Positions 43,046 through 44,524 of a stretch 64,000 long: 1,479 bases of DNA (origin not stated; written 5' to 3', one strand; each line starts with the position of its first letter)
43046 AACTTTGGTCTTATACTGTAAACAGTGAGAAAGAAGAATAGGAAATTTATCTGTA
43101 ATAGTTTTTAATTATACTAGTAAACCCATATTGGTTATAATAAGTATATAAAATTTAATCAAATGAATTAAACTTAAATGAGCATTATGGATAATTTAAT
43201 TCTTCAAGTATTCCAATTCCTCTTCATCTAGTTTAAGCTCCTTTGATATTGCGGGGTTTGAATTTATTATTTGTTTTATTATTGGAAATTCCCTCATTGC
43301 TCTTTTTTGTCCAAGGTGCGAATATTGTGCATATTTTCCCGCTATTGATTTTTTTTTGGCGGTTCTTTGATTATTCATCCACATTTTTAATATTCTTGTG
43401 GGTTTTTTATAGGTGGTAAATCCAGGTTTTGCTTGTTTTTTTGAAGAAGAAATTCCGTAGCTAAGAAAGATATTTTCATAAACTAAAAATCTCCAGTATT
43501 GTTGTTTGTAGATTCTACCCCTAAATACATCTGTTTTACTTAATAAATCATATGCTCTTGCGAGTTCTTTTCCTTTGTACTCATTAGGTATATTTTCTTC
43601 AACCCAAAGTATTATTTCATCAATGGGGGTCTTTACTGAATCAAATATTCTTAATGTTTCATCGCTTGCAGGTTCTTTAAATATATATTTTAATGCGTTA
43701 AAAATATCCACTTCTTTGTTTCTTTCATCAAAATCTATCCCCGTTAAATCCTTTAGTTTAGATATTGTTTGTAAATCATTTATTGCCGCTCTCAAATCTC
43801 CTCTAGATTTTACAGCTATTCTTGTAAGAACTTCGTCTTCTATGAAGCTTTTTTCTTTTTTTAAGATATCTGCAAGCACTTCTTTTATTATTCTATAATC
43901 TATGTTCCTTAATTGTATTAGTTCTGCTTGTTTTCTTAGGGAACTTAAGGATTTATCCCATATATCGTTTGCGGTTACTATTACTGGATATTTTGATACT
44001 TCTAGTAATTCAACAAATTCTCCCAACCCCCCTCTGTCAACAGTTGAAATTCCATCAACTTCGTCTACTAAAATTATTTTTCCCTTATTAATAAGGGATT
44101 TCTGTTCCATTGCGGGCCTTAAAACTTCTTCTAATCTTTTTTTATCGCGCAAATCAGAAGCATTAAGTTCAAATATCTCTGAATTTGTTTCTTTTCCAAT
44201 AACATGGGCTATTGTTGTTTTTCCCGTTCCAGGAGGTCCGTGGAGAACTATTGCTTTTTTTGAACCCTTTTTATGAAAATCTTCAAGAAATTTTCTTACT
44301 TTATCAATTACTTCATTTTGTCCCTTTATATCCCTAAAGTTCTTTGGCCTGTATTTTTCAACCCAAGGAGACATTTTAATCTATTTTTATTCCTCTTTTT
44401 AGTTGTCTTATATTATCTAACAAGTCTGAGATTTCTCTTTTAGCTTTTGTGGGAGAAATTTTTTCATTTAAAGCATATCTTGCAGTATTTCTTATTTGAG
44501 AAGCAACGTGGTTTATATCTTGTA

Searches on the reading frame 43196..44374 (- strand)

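Call 54: search_protein_families(library=pfam, proteins=[window:43196-44374:-], max_evalue=0.00001)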
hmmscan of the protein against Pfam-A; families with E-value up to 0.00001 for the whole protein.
window:43196-44374:- (392 aa): 5 families
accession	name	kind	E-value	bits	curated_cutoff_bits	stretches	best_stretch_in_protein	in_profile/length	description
PF00004.35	AAA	-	5.3e-16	59.7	21.2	1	42-139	1-112/131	ATPase family associated with various cellular activities (AAA)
PF05496.18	RuvB_N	-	1.7e-10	41.4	27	1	9-109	2-96/159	Holliday junction DNA helicase RuvB P-loop domain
PF21960.2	RCF1-5-like_lid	-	1.1e-08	35.3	27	1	166-205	2-42/43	RCF1/5-like, AAA+ ATPase lid domain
PF03215.21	Rad17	-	4.1e-08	33.8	23.8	1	3-92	8-99/186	Rad17 P-loop domain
PF13173.12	AAA_14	-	8.9e-08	32.6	27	1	39-113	2-78/129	AAA domain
